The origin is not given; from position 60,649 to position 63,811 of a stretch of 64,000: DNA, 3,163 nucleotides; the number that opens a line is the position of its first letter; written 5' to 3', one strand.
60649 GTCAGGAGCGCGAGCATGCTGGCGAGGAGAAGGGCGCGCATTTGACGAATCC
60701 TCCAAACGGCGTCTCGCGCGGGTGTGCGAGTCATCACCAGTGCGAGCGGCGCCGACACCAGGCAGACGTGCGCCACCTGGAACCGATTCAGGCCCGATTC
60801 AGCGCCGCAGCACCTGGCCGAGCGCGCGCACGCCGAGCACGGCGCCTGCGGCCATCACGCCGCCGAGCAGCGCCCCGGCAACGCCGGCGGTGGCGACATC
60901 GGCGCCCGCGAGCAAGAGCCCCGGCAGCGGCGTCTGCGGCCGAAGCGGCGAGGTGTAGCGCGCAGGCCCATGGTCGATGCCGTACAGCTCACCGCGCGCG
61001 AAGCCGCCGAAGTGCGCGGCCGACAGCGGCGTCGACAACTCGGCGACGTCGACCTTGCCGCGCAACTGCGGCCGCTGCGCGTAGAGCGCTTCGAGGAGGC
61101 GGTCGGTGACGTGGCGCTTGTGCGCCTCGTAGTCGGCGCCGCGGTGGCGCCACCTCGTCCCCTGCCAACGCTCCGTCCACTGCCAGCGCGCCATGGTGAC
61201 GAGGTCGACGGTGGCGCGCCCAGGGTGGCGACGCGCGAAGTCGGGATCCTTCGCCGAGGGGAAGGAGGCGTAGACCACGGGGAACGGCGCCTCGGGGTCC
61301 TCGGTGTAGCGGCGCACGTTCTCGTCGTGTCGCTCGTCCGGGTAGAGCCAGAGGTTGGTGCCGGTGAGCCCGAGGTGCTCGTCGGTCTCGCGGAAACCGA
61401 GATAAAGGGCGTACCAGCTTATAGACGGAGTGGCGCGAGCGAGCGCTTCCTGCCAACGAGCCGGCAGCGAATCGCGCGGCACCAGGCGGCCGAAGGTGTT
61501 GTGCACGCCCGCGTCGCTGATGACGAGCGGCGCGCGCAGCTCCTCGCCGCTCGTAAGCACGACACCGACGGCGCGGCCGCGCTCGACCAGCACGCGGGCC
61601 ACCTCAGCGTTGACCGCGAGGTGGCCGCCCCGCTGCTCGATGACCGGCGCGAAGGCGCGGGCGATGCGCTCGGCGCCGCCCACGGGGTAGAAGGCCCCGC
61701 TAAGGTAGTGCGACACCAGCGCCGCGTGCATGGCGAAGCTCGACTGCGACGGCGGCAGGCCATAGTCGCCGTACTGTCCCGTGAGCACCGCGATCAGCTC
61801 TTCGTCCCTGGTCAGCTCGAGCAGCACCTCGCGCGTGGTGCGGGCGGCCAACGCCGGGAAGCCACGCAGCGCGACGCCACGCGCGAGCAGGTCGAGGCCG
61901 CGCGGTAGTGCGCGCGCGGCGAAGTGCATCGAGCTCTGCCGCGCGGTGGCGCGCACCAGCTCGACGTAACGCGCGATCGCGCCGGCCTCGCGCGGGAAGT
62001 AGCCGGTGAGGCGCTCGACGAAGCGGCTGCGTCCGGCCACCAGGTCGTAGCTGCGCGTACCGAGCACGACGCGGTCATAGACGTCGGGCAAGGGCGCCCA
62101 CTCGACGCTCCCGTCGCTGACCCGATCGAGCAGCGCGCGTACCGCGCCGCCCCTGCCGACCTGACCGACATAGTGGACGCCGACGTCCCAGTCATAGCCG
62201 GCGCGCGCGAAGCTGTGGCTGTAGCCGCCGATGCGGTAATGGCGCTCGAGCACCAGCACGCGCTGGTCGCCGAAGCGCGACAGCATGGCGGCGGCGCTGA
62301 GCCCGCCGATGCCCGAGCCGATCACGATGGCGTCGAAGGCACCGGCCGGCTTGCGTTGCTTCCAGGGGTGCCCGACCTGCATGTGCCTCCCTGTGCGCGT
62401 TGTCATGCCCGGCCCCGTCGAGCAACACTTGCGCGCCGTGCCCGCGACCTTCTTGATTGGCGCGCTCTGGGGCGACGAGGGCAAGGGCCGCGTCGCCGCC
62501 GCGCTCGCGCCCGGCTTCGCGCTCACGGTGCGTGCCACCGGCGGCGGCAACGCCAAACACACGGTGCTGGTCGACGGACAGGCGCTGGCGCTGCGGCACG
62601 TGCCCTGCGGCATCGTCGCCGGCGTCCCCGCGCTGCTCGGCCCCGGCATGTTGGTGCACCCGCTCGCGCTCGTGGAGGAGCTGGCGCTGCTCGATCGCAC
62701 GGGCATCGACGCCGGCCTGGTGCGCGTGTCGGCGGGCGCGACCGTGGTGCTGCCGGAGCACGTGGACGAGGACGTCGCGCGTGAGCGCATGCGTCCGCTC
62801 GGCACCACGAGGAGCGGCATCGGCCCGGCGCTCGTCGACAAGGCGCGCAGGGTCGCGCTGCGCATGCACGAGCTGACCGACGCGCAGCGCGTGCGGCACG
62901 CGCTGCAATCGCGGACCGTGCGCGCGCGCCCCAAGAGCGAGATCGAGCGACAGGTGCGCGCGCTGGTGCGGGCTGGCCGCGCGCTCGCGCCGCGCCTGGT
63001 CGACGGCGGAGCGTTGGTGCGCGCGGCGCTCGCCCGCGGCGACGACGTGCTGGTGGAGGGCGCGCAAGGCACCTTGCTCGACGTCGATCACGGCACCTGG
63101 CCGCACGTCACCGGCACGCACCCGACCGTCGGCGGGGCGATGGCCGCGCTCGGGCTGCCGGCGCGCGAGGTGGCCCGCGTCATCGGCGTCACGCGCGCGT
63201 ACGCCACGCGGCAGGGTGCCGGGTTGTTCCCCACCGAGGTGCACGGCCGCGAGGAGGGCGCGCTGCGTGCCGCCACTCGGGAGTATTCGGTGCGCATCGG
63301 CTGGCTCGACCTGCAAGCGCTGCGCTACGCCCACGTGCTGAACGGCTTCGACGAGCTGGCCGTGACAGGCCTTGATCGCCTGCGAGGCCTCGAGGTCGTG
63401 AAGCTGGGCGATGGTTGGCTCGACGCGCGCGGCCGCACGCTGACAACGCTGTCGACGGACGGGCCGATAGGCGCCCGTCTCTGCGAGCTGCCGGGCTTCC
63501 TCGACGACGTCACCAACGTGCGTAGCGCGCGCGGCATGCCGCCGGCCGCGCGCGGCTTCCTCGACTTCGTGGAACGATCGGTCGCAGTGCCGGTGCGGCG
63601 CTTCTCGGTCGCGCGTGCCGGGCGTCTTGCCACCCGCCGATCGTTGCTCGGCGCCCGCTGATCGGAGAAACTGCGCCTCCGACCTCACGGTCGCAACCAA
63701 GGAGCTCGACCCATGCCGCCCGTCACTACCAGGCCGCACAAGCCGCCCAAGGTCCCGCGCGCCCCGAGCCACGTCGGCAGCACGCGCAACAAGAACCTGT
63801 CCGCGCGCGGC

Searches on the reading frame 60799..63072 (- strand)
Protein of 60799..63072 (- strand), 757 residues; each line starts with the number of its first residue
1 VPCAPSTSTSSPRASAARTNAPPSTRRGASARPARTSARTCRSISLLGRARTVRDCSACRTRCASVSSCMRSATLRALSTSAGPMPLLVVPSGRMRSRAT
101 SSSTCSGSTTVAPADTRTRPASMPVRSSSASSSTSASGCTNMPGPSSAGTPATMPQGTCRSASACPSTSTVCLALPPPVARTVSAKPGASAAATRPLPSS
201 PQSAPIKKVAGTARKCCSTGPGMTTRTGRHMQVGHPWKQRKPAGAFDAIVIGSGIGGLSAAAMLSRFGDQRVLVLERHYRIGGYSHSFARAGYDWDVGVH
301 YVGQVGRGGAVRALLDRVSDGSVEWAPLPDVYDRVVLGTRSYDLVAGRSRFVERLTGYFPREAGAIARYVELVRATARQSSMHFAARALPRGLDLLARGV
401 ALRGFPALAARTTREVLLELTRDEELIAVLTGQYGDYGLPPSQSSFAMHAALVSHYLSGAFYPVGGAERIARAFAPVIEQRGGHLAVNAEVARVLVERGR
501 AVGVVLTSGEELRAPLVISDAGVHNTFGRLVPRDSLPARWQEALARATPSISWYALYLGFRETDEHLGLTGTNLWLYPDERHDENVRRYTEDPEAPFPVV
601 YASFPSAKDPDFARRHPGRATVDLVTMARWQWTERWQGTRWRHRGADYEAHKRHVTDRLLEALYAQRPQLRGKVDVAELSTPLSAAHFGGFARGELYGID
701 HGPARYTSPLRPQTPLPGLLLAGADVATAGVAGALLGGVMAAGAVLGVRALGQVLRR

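Call 55: search_protein_families(library=pfam, proteins=[window:60799-63072:-], max_evalue=0.0001)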
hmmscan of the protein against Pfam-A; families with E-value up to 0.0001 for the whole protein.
window:60799-63072:- (757 aa): 5 families
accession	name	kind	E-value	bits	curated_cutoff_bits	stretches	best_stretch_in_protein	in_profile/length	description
PF01593.30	Amino_oxidase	-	1e-20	74.9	19.8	1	255-746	1-443/443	Flavin containing amine oxidoreductase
PF13450.12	NAD_binding_8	-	2.6e-12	47.3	21.9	1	250-317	1-67/68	NAD(P)-binding Rossmann-like domain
PF01266.30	DAO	-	3.9e-07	30.4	27.9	1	247-525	1-206/353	FAD dependent oxidoreductase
PF00890.30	FAD_binding_2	-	6.7e-07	29.3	20.4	1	247-292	1-43/414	FAD binding domain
PF12831.13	FAD_oxidored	-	1.7e-05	24.7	27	0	247-320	1-70/416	FAD dependent oxidoreductase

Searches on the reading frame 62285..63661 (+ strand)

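Call 55: search_protein_families(library=pfam, proteins=[window:62285-63661:+], max_evalue=0.0001)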
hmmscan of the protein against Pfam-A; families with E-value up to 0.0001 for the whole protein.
window:62285-63661:+ (458 aa): 1 family
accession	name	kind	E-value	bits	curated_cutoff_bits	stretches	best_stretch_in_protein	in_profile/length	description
PF00709.27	Adenylsucc_synt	-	1.7e-94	317.4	27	1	57-444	2-410/416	Adenylosuccinate synthetase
